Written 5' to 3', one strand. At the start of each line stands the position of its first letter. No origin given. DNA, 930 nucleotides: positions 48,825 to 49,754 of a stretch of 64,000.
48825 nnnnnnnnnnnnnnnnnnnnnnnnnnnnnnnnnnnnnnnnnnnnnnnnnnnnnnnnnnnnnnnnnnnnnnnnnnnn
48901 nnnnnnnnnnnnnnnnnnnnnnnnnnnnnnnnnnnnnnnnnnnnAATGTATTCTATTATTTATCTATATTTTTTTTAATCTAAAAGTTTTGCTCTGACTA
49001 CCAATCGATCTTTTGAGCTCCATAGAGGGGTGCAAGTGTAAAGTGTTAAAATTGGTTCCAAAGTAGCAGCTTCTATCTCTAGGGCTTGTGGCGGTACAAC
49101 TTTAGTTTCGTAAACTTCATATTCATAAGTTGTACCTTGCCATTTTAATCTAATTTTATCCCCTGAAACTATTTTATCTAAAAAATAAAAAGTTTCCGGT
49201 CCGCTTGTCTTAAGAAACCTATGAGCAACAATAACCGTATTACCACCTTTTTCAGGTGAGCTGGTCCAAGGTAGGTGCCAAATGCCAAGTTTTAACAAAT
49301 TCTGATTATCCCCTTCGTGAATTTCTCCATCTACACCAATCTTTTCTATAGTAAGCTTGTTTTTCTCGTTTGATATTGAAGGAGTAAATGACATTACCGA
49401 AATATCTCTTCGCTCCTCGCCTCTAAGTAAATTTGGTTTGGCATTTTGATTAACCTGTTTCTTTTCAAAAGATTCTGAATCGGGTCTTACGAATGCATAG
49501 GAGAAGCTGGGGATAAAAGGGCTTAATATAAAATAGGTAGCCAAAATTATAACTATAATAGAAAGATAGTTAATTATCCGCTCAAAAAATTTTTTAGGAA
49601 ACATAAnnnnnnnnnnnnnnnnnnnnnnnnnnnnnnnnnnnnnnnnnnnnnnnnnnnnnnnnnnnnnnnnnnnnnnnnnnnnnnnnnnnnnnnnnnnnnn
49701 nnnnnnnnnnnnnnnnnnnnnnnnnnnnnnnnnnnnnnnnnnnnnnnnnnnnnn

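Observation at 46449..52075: Sortase operon with two beta-helix surface proteins; upstream substrate has a non-LPXTG sorting signal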

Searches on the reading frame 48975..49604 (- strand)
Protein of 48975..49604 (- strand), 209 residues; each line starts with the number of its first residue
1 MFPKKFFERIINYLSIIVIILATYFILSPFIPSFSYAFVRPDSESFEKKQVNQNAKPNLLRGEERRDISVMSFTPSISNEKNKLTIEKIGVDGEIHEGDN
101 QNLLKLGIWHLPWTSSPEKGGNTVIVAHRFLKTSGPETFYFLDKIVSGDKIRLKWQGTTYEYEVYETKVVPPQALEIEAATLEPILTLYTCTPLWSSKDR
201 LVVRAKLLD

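Call 3: search_protein_families(library=pfam, proteins=[window:48975-49604:-], max_evalue=0.01)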
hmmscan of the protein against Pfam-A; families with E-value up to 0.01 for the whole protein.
window:48975-49604:- (209 aa): 1 family
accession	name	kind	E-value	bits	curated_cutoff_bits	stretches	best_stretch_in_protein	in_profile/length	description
PF04203.18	Sortase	-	1.4e-26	93.1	26.6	1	84-207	1-124/125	Sortase domain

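Call 4: search_protein_families(library=ncbifam, proteins=[window:48975-49604:-], max_evalue=0.01)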
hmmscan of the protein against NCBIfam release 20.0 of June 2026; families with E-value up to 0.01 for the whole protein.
window:48975-49604:- (209 aa): 6 families
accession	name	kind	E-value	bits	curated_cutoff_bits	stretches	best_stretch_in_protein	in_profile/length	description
NF033745.1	class_C_sortase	subfamily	5.8e-21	75.2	160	1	81-206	93-219/220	class C sortase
NF058671.1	sortase_SrtD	exception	2.9e-17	62.9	140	1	42-206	29-186/187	class D sortase, LPxTATN-specific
TIGR01076.1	sortase_fam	subfamily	3.4e-17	62.5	39.35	1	84-206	3-126/136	sortase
NF033747.1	class_E_sortase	subfamily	1.2e-16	61.2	160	1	50-207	40-205/211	class E sortase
NF033746.1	class_D_sortase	subfamily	1.2e-14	54.3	165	1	74-207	3-133/135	class D sortase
TIGR03784.1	marine_sortase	equivalog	2.5e-09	37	158.25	1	83-201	53-170/174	class GN sortase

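Call 6: find_homologous_proteins(query=window:48975-49604:-, max_evalue=0.00001)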
Query window:48975-49604:- (209 aa): 692 proteins with E <= 0.00001 among 814 candidates; the best 120 are listed.
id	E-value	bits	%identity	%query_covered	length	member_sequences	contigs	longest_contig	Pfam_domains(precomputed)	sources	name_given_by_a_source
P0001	1.1e-135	467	100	100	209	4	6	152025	PF04203.19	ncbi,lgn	-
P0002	1.6e-83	297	63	99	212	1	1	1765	PF04203.19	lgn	-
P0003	2.3e-79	284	64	96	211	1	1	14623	PF04203.19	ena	-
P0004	3.2e-71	257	60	95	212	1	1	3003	PF04203.19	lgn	-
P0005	2.6e-70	254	56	98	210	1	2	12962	PF04203.19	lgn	-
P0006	1.4e-66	242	56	96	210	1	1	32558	PF04203.19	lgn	-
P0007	6.7e-53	197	45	98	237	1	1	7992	PF04203.19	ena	-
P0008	3.5e-51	192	49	96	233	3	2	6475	PF04203.19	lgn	-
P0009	8.7e-50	187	47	98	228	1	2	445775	PF04203.19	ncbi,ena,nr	ncbi:class E sortase [Candidatus Nomurabacteria bacterium]|nr:class E sortase [Candidatus Nomurabact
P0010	3.7e-48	182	47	95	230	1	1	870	PF04203.19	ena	-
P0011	4.1e-48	182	46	93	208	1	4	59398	PF04203.19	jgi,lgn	-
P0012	5.0e-47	178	49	89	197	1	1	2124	PF04203.19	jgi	jgi:sortase A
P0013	3.9e-46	175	47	89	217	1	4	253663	PF04203.19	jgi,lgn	-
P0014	6.6e-46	174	43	98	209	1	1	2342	PF04203.19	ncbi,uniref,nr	ncbi:class E sortase [Candidatus Dojkabacteria bacterium]|uniref:Class E sortase n=1 Tax=Candidatus 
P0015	2.9e-45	172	47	96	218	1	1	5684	PF04203.19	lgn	-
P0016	3.0e-45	172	45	98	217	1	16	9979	PF04203.19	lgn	-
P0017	3.1e-45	172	44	99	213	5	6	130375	PF04203.19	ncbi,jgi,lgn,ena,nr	ncbi:MAG TPA: sortase [Candidatus Woesebacteria bacterium]|nr:sortase [Candidatus Woesebacteria bact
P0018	3.7e-45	172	43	96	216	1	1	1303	PF04203.19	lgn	-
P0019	4.3e-45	172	46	90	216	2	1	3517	PF04203.19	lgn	-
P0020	5.3e-45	171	44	98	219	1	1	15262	PF04203.19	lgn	-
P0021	9.2e-45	171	45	98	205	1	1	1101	PF04203.19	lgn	-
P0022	9.8e-45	170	46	95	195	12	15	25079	PF04203.19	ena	-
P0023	3.4e-44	169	43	96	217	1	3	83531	PF04203.19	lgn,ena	-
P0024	4.2e-44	168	46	96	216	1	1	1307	PF04203.19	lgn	-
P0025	5.3e-44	168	60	62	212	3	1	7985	PF04203.19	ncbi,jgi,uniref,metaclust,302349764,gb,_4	ncbi:Uncharacterized protein yhcS [sediment metagenome]|uniref:Uncharacterized protein yhcS n=1 Tax=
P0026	5.9e-44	168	45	90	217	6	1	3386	PF04203.19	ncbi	-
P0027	6.9e-44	168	46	94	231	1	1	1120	PF04203.19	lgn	-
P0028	9.4e-44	167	43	98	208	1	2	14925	PF04203.19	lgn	-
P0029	1.4e-43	167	46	89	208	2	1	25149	PF04203.19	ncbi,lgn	-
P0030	1.5e-43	167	44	96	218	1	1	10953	PF04203.19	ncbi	-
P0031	1.7e-43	166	44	97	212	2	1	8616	PF04203.19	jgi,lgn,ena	-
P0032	3.0e-43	166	59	61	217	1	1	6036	PF04203.19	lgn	-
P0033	3.4e-43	165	40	98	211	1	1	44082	PF04203.19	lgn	-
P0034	4.9e-43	165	45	89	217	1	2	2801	PF04203.19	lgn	-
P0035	5.4e-43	165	44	89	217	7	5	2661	PF04203.19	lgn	-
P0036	7.1e-43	164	48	94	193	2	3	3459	PF04203.19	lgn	-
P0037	7.6e-43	164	43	99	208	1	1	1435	PF04203.19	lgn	-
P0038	9.0e-43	164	43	96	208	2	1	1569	PF04203.19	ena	-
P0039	1.3e-42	164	45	100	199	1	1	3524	PF04203.19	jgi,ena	-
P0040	1.5e-42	163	44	96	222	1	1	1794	PF04203.19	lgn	-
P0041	1.6e-42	163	57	62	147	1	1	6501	PF04203.19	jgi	jgi:sortase A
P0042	2.0e-42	163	45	88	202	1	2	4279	PF04203.19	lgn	-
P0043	2.0e-42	163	44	89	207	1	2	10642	PF04203.19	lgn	-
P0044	2.4e-42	163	43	89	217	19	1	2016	PF04203.19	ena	-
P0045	4.2e-42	162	45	95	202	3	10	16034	PF04203.19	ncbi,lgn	-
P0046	5.9e-42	161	43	95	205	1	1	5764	PF04203.19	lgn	-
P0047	6.5e-42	161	45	99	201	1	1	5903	PF04203.19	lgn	-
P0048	6.7e-42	161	44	96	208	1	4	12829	PF04203.19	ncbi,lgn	-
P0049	8.8e-42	161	44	96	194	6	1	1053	PF04203.19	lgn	-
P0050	9.0e-42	161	43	93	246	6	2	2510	PF04203.19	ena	-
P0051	9.0e-42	161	43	97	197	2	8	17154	PF04203.19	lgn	-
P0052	9.8e-42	161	44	99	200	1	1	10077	PF04203.19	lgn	-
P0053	1.1e-41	160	43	97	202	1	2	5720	PF04203.19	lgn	-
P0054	1.6e-41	160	44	93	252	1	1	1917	PF04203.19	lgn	-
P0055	2.6e-41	159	47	88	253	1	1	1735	PF04203.19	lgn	-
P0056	2.9e-41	159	43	98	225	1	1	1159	PF04203.19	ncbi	-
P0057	3.1e-41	159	44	98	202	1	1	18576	PF04203.19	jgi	-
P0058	3.2e-41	159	43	97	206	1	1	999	PF04203.19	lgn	-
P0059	5.2e-41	158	43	99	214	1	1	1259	PF04203.19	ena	-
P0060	5.4e-41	158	56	63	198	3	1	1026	PF04203.19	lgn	-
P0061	5.8e-41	158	44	89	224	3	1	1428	PF04203.19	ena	-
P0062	8.3e-41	158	43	96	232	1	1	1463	PF04203.19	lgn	-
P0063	9.4e-41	157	44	96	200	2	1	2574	PF04203.19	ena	-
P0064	9.6e-41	157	42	97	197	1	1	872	PF04203.19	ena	-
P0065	1.2e-40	157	42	96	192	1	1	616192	PF04203.19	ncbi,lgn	-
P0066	1.8e-40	157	45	95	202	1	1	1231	PF04203.19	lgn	-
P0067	1.8e-40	157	44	95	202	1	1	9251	PF04203.19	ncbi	-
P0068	2.1e-40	156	41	100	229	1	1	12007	PF04203.19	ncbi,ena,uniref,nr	ncbi:class E sortase [Candidatus Dojkabacteria bacterium]|uniref:Class E sortase n=1 Tax=Candidatus 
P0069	2.1e-40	156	44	99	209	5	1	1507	PF04203.19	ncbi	-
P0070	2.5e-40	156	43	94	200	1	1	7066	PF04203.19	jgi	jgi:LPXTG-site transpeptidase (sortase) family protein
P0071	3.7e-40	156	42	99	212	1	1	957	PF04203.19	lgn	-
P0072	3.7e-40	156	41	98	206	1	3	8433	PF04203.19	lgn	-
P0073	3.9e-40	155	46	95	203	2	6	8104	PF04203.19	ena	-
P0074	4.1e-40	155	40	99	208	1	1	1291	PF04203.19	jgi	-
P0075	5.1e-40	155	44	94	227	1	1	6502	PF04203.19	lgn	-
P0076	6.7e-40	155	44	93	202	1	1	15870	PF04203.19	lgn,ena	-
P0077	8.1e-40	154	43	96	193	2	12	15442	PF04203.19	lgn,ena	-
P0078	9.1e-40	154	41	96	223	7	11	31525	PF04203.19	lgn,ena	-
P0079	1.1e-39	154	43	94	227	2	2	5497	PF04203.19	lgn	-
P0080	1.3e-39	154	45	96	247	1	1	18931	PF04203.19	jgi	jgi:LPXTG-site transpeptidase (sortase) family protein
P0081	1.4e-39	154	44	94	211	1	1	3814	PF04203.19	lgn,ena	-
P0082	1.5e-39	154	54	62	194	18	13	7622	PF04203.19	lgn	-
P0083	1.7e-39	153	42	96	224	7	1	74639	PF04203.19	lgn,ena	-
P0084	1.8e-39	153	42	98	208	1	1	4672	PF04203.19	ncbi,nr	ncbi:class D sortase [Candidatus Saccharibacteria bacterium]|nr:class D sortase [Candidatus Sacchari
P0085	2.0e-39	153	43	96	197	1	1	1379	PF04203.19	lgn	-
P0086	2.5e-39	153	44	92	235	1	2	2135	PF04203.19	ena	-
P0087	2.9e-39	153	46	90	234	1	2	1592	PF04203.19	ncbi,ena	-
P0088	3.2e-39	152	43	93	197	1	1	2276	PF04203.19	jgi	-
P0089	3.2e-39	152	59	61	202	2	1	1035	PF04203.19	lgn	-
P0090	3.6e-39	152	42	89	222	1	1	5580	PF04203.19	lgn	-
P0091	4.9e-39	152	40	99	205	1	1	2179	PF04203.19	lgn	-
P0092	6.0e-39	152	58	61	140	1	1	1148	PF04203.19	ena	-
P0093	8.0e-39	151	43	94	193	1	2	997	PF04203.19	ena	-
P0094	1.3e-38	150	42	99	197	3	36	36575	PF04203.19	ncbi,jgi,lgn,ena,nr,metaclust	ncbi:sortase [bacterium]|nr:sortase [bacterium]|metaclust:\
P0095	2.1e-38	150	41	96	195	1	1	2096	PF04203.19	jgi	jgi:sortase A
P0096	2.2e-38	150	41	96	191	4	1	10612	PF04203.19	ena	-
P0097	2.5e-38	150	43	96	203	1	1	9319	PF04203.19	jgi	jgi:LPXTG-site transpeptidase (sortase) family protein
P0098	3.1e-38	149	55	62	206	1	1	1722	PF04203.19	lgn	-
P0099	3.9e-38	149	43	94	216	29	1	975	PF04203.19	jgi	jgi:sortase A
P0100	4.1e-38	149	40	96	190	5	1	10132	PF04203.19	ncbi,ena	-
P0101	4.4e-38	149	43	98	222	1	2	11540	PF04203.19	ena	-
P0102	4.4e-38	149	42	96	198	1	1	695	PF04203.19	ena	-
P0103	4.5e-38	149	43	89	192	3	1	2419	PF04203.19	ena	-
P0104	4.5e-38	149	40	94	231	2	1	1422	PF04203.19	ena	-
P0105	5.0e-38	149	40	99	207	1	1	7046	PF04203.19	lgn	-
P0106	5.2e-38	148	44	95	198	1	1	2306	PF04203.19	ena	-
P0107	5.5e-38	148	42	93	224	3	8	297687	PF04203.19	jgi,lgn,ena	-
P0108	5.7e-38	148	44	92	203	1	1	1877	PF04203.19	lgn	-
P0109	5.7e-38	148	46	90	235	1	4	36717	PF04203.19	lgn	-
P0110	5.8e-38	148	40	99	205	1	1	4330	PF04203.19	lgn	-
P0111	6.3e-38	148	55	61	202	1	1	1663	PF04203.19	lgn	-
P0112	6.5e-38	148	52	63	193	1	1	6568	PF04203.19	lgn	-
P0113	9.0e-38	148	57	60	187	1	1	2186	PF04203.19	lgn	-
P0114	9.5e-38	148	43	91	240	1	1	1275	PF04203.19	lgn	-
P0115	9.6e-38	148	44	98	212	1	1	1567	PF04203.19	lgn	-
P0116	9.6e-38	148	55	62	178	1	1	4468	PF04203.19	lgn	-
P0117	1.3e-37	147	42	96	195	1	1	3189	PF04203.19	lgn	-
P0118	1.4e-37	147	42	93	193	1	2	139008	PF04203.19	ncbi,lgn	-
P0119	1.4e-37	147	39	99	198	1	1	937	PF04203.19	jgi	jgi:LPXTG-site transpeptidase (sortase) family protein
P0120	1.5e-37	147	41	96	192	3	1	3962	PF04203.19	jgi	jgi:LPXTG-site transpeptidase (sortase) family protein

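Call 7: find_encoding_contigs(protein=P0001, flank=6000, max_places=4)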
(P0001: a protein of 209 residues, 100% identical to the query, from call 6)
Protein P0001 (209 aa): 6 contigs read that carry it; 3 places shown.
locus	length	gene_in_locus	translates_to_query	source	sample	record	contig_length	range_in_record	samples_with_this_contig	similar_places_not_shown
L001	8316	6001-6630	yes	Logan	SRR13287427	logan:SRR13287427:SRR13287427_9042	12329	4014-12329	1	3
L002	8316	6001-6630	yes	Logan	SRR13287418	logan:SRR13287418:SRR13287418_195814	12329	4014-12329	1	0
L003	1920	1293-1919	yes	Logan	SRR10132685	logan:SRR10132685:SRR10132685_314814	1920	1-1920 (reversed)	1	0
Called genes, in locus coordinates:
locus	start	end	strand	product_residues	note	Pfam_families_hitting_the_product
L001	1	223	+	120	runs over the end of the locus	-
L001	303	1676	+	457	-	PF02878:PGM_PMM_I, PF02879:PGM_PMM_II, PF02880:PGM_PMM_III, PF00408:PGM_PMM_IV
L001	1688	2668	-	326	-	PF00579:tRNA-synt_1b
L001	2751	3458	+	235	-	-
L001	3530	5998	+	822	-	PF05048:NosD (weak), PF13229:Beta_helix (weak), PF17803:Cadherin_4, PF17892:Cadherin_5, PF17963:Big_9, PF17210:SdrD_B (weak)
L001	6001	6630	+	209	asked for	PF04203:Sortase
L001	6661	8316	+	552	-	?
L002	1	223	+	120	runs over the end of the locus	-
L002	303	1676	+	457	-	PF02878:PGM_PMM_I, PF02879:PGM_PMM_II, PF02880:PGM_PMM_III, PF00408:PGM_PMM_IV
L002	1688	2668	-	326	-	PF00579:tRNA-synt_1b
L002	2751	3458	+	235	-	-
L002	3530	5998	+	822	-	PF05048:NosD (weak), PF13229:Beta_helix (weak), PF17803:Cadherin_4, PF17892:Cadherin_5, PF17963:Big_9, PF17210:SdrD_B (weak)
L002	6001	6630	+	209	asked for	PF04203:Sortase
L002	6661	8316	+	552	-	?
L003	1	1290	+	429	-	?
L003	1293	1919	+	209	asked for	PF04203:Sortase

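Call 9: find_related_loci(query=A1, collection=genome_contigs, flank=8000)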
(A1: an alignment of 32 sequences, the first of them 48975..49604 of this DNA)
Query A1 (209 aa) in genome_contigs; peptide patterns used: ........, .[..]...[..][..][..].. (x = any residue, [..] = any of these).
319 stretches matched a pattern; 311 encode a relative of the query (tblastn E <= 1e-3); the best 80 are kept; 80 distinct loci.
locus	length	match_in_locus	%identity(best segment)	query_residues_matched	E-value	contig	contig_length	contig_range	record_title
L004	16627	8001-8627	91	1-209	3e-130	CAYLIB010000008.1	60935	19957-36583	MAG TPA_asm: uncultured Candidatus Saccharibacteria bacterium isolate SRP278252_co2_789 genome assembly, contig: NODE_78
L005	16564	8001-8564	47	5-208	2e-56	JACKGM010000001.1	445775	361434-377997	MAG: Candidatus Nomurabacteria bacterium isolate HK-STAS-PATE-35 HK-STAS-PATE-35_1, whole genome shotgun sequence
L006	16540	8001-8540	49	10-206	3e-51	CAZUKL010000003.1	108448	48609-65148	MAG TPA_asm: uncultured Gammaproteobacteria bacterium isolate SRP296810_co1_405 genome assembly, contig: NODE_155_length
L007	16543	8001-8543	46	10-206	7e-51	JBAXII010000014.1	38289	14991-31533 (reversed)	MAG: bacterium isolate ELA345 MAG345_14, whole genome shotgun sequence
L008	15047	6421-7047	41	5-209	3e-49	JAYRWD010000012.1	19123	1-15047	MAG: Candidatus Dojkabacteria bacterium isolate NJ_NJASGE3bin.36 k141_288107, whole genome shotgun sequence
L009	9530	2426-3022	43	4-208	9e-49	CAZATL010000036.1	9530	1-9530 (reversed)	MAG TPA_asm: uncultured Gammaproteobacteria bacterium isolate SRP286056_co3_61 genome assembly, contig: NODE_8787_length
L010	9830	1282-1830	47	17-206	6e-49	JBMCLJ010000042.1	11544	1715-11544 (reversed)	MAG: Candidatus Dojkabacteria bacterium isolate D1M03_32 NODE_3328_length_11544_cov_4.591261, whole genome shotgun seque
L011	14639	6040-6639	44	3-205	3e-48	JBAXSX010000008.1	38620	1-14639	MAG: Candidatus Roizmanbacteria bacterium isolate ELA620 MAG620_8, whole genome shotgun sequence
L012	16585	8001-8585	43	6-205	9e-48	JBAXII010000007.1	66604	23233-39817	MAG: bacterium isolate ELA345 MAG345_7, whole genome shotgun sequence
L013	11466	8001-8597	43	3-209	9e-48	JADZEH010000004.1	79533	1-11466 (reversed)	MAG: Candidatus Doudnabacteria bacterium isolate SJ812 c_000000166520, whole genome shotgun sequence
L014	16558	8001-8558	44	9-208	2e-46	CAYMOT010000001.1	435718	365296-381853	MAG TPA_asm: uncultured Candidatus Saccharibacteria bacterium isolate binchicken_co179_168 genome assembly, contig: NODE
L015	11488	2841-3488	41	1-209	3e-46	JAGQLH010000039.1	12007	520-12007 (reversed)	MAG: Candidatus Dojkabacteria bacterium isolate HKST-UBA11 NODE_39_length_12007_cov_3.186588, whole genome shotgun seque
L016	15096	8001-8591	42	3-207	5e-46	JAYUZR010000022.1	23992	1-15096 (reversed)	MAG: Candidatus Berkelbacteria bacterium isolate GL16_Down_metabinner_2 GL16_Down_metabinner_2_21, whole genome shotgun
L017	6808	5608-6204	41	3-209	4e-46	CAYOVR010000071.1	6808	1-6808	MAG TPA_asm: uncultured Candidatus Saccharibacteria bacterium isolate SRP286056_co2_40 genome assembly, contig: NODE_191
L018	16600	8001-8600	44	4-209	6e-46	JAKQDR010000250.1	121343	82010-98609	MAG: bacterium isolate USDE_maxbin.060 k141_1839284, whole genome shotgun sequence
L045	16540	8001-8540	41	4-208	1e-40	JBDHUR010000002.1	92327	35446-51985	MAG: Candidatus Paceibacteria bacterium isolate AS-MESO-3CA.210 NODE_891_length_92327_cov_5.763176, whole genome shotgun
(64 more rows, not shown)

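Call 12: find_encoding_contigs(protein=P0003, flank=8000, max_places=2)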
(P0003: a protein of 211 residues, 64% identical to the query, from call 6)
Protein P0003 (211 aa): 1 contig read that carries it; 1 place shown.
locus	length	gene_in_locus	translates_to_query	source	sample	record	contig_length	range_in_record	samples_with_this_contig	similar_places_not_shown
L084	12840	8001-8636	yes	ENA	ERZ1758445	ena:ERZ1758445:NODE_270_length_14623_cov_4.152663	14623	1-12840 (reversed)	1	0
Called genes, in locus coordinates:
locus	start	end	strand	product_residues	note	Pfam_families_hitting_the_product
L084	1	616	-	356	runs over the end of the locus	PF01926:MMR_HSR1, PF02421:FeoB_N, PF06071:YchF-GTPase_C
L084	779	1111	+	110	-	-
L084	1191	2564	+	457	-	PF02878:PGM_PMM_I, PF02879:PGM_PMM_II, PF02880:PGM_PMM_III, PF00408:PGM_PMM_IV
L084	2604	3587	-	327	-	PF00579:tRNA-synt_1b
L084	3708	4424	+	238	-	-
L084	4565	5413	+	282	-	-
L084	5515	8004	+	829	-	PF13229:Beta_helix (weak), PF05048:NosD (weak), PF17803:Cadherin_4 (weak), PF17892:Cadherin_5, PF17963:Big_9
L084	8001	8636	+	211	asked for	PF04203:Sortase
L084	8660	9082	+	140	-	PF00293:NUDIX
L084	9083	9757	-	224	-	PF00696:AA_kinase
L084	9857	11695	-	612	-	PF00753:Lactamase_B, PF12706:Lactamase_B_2, PF22505:RNase_J_b_CASP, PF07521:RMMBL, PF17770:RNase_J_C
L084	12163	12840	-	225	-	?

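Call 13: find_encoding_contigs(protein=P0005, flank=8000, max_places=2)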
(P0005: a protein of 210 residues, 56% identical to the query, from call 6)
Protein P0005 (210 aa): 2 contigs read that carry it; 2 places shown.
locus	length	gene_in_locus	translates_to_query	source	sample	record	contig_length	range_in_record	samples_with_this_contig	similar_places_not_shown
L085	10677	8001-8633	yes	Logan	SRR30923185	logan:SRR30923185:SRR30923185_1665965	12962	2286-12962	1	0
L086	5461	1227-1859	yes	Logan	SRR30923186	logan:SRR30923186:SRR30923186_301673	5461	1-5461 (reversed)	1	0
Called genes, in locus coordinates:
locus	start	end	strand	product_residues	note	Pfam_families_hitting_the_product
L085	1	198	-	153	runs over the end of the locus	PF00436:SSB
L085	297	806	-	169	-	PF01250:Ribosomal_S6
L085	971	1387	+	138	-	-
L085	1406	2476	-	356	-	PF01926:MMR_HSR1, PF02421:FeoB_N, PF06071:YchF-GTPase_C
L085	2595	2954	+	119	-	-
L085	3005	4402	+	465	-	PF02878:PGM_PMM_I, PF02879:PGM_PMM_II, PF02880:PGM_PMM_III, PF00408:PGM_PMM_IV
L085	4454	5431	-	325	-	PF00579:tRNA-synt_1b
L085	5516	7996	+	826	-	PF13229:Beta_helix (weak), PF17803:Cadherin_4, PF17892:Cadherin_5, PF17963:Big_9, PF17210:SdrD_B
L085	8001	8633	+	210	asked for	PF04203:Sortase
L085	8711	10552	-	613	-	PF00753:Lactamase_B, PF12706:Lactamase_B_2, PF22505:RNase_J_b_CASP, PF07521:RMMBL, PF17770:RNase_J_C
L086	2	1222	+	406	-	?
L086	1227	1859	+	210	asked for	PF04203:Sortase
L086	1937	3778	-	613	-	PF00753:Lactamase_B, PF12706:Lactamase_B_2, PF22505:RNase_J_b_CASP, PF07521:RMMBL, PF17770:RNase_J_C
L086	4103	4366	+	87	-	-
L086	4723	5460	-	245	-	?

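Call 14: find_encoding_contigs(protein=P0006, flank=8000, max_places=2)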
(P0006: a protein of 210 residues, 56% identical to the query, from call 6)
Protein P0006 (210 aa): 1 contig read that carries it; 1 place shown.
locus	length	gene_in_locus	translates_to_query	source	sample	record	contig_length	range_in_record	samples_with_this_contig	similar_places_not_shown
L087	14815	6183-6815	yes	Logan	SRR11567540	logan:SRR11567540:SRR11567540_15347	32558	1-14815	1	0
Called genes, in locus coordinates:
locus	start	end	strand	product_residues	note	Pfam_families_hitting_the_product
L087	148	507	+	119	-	-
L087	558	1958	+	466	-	PF02878:PGM_PMM_I, PF02879:PGM_PMM_II, PF02880:PGM_PMM_III, PF00408:PGM_PMM_IV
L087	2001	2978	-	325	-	PF00579:tRNA-synt_1b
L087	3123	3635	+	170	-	-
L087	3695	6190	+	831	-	PF05048:NosD (weak), PF13229:Beta_helix, PF17803:Cadherin_4, PF17892:Cadherin_5, PF17963:Big_9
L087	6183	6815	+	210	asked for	PF04203:Sortase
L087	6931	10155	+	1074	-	PF05922:Inhibitor_I9, PF00082:Peptidase_S8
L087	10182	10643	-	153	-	-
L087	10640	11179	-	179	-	-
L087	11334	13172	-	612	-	PF00753:Lactamase_B, PF12706:Lactamase_B_2, PF22505:RNase_J_b_CASP, PF07521:RMMBL, PF17770:RNase_J_C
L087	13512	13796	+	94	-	-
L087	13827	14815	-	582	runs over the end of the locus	PF00496:SBP_bac_5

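Call 16: find_encoding_contigs(protein=P0007, flank=8000, max_places=2)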
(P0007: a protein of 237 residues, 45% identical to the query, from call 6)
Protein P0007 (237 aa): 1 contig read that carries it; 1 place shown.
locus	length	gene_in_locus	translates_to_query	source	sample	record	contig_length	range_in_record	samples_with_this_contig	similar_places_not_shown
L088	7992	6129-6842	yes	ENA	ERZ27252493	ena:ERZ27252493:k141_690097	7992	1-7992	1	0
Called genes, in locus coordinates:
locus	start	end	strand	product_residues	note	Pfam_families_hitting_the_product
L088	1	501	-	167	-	?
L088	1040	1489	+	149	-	PF01909:NTP_transf_2 (weak), PF18765:Polbeta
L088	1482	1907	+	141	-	PF01934:HepT-like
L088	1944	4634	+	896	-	PF13229:Beta_helix (weak), PF05048:NosD, PF17892:Cadherin_5, PF17963:Big_9, PF17803:Cadherin_4, PF17892:Cadherin_5, PF17963:Big_9, PF17210:SdrD_B, +2 more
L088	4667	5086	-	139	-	-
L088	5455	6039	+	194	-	PF17210:SdrD_B (weak)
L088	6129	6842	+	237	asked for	PF04203:Sortase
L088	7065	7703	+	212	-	-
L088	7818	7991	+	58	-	?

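Call 17: find_encoding_contigs(protein=P0004, flank=8000, max_places=2)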
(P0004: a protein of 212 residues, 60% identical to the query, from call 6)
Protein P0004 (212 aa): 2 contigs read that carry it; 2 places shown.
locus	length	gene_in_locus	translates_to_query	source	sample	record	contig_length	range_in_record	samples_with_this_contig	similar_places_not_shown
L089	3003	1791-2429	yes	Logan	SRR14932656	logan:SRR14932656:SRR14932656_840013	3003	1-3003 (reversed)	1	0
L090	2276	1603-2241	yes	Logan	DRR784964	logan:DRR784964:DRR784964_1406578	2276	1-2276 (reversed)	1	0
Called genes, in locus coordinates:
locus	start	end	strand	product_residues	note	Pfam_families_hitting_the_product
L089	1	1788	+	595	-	?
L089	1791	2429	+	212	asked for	PF04203:Sortase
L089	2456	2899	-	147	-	-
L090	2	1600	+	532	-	?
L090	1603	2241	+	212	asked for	PF04203:Sortase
